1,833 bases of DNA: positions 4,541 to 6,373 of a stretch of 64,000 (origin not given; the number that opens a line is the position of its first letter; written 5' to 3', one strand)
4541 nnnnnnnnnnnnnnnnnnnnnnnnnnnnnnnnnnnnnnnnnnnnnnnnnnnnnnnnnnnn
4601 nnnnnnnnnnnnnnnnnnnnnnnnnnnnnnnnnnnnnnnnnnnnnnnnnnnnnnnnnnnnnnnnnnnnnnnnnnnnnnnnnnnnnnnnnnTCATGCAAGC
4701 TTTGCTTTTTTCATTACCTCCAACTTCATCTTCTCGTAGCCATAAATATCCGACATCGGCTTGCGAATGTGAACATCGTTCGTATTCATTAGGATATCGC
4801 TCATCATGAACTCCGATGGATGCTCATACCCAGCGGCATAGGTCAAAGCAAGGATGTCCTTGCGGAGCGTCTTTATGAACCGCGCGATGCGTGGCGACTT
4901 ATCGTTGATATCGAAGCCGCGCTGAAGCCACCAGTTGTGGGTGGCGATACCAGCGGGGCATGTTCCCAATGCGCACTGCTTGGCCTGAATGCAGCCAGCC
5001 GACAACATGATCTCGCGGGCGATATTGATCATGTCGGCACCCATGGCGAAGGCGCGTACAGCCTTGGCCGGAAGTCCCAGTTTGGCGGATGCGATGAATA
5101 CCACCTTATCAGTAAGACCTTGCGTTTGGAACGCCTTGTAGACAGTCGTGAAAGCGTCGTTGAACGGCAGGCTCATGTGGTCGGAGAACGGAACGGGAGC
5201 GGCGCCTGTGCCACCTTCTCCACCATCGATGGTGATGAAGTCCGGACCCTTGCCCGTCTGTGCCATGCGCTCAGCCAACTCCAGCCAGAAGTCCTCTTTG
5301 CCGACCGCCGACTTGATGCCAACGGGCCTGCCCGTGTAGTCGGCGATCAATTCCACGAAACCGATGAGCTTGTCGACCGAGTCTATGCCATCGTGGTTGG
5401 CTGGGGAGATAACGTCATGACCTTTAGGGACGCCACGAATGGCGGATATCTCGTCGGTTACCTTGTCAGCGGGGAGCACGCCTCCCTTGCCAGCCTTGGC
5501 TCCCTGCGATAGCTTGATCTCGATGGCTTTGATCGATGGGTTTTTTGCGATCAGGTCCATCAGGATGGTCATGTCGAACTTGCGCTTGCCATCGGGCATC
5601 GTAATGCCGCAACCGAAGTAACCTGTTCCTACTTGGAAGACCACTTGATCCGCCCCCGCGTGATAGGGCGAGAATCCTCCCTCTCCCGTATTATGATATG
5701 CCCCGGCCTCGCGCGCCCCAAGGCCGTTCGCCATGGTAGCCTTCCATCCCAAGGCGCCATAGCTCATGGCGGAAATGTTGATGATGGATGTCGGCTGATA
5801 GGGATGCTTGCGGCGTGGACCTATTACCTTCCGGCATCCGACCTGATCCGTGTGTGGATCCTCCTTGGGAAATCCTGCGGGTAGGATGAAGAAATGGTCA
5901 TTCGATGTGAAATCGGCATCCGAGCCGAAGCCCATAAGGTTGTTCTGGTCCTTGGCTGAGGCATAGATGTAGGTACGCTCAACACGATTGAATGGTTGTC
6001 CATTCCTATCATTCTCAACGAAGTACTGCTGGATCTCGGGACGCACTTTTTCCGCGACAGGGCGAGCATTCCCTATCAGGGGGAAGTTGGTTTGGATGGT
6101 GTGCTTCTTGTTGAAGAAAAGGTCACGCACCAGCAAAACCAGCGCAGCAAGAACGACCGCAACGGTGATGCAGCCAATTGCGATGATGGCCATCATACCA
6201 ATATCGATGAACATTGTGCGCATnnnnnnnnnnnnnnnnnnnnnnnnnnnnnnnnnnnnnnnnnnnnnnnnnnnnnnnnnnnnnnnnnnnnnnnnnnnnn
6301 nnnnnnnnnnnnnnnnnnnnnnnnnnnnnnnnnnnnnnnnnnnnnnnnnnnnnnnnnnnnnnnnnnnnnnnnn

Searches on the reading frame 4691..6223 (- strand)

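Call 54: search_protein_families(library=pfam, proteins=[window:4691-6223:-], max_evalue=0.001)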
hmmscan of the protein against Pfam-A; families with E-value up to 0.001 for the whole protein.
window:4691-6223:- (510 aa): 1 family
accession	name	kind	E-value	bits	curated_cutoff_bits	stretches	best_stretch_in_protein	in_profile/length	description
PF01645.23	Glu_synthase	-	1.2e-71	242.3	20.4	1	145-466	66-368/369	Conserved region in glutamate synthase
